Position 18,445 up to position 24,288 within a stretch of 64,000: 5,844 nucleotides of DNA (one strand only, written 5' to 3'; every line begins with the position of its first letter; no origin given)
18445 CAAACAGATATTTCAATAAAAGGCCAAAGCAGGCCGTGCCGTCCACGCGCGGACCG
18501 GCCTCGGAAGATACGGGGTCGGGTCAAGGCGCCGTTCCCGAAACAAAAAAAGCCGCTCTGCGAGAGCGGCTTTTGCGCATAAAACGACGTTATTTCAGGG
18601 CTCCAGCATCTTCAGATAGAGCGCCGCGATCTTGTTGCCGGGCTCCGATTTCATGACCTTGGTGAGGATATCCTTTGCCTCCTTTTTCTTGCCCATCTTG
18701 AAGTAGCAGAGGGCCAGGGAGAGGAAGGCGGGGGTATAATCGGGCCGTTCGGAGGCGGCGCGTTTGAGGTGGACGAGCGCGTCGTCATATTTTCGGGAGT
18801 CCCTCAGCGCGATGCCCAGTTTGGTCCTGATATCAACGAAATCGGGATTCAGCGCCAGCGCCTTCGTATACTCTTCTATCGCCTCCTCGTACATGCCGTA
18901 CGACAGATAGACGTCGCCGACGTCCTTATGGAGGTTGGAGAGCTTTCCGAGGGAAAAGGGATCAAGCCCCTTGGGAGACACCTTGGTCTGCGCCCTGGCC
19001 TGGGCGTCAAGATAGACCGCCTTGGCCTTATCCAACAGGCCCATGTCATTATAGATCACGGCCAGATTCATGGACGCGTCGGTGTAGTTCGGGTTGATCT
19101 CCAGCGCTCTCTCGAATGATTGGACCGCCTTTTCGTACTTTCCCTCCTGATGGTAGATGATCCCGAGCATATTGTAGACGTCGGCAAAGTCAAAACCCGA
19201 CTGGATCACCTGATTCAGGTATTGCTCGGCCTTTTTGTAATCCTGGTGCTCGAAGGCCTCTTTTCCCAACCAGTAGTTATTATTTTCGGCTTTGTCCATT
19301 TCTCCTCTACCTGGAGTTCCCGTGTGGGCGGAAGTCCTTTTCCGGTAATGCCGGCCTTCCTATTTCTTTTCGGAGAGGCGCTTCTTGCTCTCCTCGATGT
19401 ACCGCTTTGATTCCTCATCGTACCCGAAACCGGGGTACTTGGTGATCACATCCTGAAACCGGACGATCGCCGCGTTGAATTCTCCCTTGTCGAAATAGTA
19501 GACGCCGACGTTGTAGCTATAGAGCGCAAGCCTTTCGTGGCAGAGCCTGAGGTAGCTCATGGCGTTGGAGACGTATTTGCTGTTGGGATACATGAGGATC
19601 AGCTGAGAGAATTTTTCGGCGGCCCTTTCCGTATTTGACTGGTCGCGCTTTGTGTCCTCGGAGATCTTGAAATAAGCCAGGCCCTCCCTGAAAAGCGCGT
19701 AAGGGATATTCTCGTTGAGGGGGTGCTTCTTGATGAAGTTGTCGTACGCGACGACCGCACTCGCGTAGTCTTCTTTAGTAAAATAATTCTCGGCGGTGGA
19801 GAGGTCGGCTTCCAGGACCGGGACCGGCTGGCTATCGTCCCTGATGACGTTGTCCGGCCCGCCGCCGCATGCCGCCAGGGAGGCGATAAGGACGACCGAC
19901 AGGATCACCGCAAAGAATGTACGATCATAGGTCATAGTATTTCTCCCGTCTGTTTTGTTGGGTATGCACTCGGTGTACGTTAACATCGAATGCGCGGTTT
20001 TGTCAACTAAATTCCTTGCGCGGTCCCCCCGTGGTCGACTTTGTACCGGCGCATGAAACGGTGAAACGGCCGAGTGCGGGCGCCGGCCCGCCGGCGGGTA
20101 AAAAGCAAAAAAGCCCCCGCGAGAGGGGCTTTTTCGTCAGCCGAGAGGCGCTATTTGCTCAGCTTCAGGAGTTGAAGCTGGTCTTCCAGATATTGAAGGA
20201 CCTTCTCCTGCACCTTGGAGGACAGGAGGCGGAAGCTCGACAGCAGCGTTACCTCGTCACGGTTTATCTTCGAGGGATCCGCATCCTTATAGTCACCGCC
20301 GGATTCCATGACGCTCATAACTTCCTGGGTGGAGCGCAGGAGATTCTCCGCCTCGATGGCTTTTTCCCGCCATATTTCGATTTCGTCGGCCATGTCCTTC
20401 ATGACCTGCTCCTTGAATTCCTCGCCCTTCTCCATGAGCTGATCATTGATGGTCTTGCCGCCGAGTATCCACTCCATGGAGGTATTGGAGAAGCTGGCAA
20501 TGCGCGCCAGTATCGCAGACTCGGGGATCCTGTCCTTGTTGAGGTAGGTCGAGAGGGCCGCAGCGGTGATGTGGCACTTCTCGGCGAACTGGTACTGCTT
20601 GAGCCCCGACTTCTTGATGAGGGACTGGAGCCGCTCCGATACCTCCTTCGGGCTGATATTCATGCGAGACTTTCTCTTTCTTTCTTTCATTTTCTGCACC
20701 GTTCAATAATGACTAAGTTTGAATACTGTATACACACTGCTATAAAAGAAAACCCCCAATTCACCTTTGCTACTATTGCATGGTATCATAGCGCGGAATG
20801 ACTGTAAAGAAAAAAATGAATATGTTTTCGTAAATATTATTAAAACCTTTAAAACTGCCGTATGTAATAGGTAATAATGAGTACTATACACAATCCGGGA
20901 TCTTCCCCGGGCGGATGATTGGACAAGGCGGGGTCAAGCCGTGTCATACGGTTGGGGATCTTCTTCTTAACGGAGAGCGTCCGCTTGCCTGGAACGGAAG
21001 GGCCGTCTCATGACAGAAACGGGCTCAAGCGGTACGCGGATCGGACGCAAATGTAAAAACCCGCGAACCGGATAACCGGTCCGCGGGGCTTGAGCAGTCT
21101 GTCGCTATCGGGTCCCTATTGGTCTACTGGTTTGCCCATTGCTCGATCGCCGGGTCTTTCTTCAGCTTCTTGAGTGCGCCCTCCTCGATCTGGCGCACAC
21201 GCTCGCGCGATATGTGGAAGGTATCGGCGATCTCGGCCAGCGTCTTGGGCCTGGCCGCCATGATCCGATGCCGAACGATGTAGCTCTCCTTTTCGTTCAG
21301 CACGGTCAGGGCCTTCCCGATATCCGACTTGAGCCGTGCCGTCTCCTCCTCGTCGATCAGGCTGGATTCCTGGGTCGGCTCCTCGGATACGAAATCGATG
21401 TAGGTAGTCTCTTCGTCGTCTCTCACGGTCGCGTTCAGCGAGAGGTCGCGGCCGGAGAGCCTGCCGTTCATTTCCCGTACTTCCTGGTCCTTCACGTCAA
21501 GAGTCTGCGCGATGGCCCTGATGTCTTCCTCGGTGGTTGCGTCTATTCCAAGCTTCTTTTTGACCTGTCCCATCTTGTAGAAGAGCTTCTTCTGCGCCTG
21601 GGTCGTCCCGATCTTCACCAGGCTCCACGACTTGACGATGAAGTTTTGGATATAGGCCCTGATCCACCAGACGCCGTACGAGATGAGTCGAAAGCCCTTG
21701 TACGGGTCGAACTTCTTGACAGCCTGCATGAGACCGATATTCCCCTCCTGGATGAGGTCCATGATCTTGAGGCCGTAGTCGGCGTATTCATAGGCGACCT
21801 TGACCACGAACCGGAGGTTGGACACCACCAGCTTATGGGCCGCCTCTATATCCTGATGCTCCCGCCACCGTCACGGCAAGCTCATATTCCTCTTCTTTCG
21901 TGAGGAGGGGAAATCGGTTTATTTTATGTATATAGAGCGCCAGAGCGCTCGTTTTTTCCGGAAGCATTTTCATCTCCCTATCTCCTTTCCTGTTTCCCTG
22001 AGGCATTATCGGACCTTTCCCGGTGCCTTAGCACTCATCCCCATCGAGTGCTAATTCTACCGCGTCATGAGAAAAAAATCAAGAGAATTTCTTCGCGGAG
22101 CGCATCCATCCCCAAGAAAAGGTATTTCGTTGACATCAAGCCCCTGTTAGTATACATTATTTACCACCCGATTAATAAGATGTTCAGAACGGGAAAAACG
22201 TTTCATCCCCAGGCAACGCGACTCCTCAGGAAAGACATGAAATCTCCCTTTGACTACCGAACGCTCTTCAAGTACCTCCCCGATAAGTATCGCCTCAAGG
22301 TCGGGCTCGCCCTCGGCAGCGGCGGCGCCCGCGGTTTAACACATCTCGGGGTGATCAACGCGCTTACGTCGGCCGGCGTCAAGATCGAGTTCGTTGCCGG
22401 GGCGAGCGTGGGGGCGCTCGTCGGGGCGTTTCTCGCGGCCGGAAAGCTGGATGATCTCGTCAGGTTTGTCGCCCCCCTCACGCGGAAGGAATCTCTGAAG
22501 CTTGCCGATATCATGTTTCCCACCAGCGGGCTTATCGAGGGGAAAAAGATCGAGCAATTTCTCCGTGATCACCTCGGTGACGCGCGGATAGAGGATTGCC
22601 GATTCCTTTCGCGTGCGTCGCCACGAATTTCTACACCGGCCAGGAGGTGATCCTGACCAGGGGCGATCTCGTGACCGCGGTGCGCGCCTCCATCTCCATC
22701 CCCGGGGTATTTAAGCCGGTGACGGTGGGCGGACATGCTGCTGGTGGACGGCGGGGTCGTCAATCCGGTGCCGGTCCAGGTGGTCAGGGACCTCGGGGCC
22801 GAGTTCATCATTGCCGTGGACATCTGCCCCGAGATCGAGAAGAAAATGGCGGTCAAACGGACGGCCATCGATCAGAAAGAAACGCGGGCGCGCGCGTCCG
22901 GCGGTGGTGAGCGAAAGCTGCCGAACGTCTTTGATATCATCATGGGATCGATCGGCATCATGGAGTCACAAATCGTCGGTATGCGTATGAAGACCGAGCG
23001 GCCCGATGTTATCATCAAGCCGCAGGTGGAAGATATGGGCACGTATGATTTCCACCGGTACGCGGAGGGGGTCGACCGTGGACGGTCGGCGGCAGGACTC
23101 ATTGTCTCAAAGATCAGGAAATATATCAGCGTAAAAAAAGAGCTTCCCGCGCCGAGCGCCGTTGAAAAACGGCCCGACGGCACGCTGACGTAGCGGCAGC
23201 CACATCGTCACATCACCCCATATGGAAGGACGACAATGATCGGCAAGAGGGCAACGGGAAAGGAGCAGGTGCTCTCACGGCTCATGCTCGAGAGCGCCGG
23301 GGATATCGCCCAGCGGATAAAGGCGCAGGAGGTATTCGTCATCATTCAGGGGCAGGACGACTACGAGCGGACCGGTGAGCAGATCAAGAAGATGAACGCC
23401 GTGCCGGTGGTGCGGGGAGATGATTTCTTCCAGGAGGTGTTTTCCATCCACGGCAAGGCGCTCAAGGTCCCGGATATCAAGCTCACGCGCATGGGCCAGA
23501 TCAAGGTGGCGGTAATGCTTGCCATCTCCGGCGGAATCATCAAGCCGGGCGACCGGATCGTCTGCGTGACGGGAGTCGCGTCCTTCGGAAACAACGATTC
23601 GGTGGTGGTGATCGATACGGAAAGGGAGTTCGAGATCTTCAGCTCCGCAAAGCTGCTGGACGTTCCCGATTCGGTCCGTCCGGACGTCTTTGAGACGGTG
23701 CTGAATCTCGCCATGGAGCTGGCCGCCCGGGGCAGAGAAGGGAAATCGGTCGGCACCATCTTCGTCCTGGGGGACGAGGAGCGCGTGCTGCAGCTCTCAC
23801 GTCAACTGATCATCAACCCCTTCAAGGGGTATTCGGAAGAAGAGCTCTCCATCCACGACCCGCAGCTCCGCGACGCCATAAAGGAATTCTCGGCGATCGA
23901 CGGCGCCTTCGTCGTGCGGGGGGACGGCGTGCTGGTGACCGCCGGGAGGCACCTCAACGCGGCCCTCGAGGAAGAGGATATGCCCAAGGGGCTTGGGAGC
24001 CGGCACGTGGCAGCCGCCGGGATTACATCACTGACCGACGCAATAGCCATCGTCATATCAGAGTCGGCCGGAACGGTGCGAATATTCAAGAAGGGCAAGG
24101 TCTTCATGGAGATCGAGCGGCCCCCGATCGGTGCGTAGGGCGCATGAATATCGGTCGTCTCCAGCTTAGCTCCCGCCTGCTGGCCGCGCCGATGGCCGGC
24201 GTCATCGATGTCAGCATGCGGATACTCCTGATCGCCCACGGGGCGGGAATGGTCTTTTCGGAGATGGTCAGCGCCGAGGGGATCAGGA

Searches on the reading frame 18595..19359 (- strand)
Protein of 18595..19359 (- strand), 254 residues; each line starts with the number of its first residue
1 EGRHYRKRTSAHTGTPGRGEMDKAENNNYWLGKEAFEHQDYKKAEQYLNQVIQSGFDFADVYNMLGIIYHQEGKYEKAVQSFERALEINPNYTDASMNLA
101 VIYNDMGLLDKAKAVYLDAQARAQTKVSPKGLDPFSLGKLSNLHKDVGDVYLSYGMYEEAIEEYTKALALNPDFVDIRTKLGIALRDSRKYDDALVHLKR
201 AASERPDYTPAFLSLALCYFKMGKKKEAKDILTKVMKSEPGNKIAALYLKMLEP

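Call 54: search_protein_families(library=pfam, max_evalue=0.001, proteins=[window:18595-19359:-])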
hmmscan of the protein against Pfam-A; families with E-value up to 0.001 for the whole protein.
window:18595-19359:- (254 aa): 34 families (the best 25 are shown)
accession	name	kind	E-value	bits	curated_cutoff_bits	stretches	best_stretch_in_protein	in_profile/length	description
PF00515.34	TPR_1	-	6.1e-36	121.2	27.8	2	59-92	1-34/34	Tetratricopeptide repeat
PF07719.23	TPR_2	-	7.7e-33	110.3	27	2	59-92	1-34/34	Tetratricopeptide repeat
PF14559.12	TPR_19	-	5.9e-32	110.3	25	2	186-247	2-64/68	Tetratricopeptide repeat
PF13181.12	TPR_8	-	1.8e-30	102.9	25.7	2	59-92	1-34/34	Tetratricopeptide repeat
PF13414.12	TPR_11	-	3.1e-29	100.8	26.8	2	148-185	1-38/42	TPR repeat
PF13432.12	TPR_16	-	9.3e-23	80.8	32.7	3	31-91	3-63/65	Tetratricopeptide repeat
PF13424.12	TPR_12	-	7.2e-22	77.8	30.1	2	59-88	45-74/77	Tetratricopeptide repeat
PF13431.12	TPR_17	-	8.4e-22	76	24.4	2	82-113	2-33/34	Tetratricopeptide repeat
PF13428.12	TPR_14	-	1.2e-21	75.4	23.5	2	61-101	3-43/44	Tetratricopeptide repeat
PF13174.12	TPR_6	-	5.2e-17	61.7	26.3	1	211-240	2-31/33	Tetratricopeptide repeat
PF13176.12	TPR_7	-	4.2e-15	54.9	27.9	1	64-94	4-34/36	Tetratricopeptide repeat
PF13374.12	TPR_10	-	3.6e-14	52.7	27.5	1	59-88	2-31/42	Tetratricopeptide repeat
PF23914.1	TPR_CcmH_CycH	-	8.2e-14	52.2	42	2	148-238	57-150/158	Cytochrome c-type biogenesis protein H TPR domain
PF24575.1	TPR_Slam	-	1.7e-13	51.3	35.2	1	154-194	60-100/104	Surface lipoprotein assembly modifier, N-terminal TPR repeats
PF12895.13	ANAPC3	-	1.6e-12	48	27.2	1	188-250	2-62/82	Anaphase-promoting complex, cyclosome, subunit 3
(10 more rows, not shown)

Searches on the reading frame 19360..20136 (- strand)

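Call 54: search_protein_families(library=pfam, max_evalue=0.001, proteins=[window:19360-20136:-])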
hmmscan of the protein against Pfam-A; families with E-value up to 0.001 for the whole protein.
window:19360-20136:- (258 aa): 5 families
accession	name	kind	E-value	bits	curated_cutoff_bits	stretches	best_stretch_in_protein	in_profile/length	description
PF13525.12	YfiO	-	3.9e-28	99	25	1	109-257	43-194/203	Outer membrane lipoprotein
PF13174.12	TPR_6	-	9e-12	45.3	26.3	0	146-186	1-33/33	Tetratricopeptide repeat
PF13512.12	TPR_18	-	1.1e-09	39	21.9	1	117-193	56-142/145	Tetratricopeptide repeat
PF07719.23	TPR_2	-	1.6e-06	28.3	27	0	205-236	2-33/34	Tetratricopeptide repeat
PF13432.12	TPR_16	-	0.00036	21.4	32.7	0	115-156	4-42/65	Tetratricopeptide repeat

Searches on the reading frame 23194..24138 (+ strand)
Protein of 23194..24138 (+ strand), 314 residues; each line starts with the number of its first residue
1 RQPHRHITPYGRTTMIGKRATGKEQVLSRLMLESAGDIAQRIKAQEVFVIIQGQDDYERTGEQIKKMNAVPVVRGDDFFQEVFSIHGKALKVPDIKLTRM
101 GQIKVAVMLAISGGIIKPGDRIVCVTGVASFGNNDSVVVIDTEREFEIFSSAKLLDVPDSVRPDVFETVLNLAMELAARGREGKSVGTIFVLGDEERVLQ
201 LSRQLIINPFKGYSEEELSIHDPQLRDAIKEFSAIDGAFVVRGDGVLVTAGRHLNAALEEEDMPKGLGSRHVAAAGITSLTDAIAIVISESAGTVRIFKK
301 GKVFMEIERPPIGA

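Call 54: search_protein_families(library=pfam, max_evalue=0.001, proteins=[window:23194-24138:+])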
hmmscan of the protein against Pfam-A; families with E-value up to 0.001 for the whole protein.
window:23194-24138:+ (314 aa): 2 families
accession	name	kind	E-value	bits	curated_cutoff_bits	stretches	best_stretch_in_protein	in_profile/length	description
PF02457.21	DAC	-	1.5e-22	79.9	27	1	177-302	3-118/119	DisA bacterial checkpoint controller nucleotide-binding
PF21755.2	DacZ_P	-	4.3e-10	39.8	27.4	1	29-145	3-120/125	Probable sensor domain DacZ_P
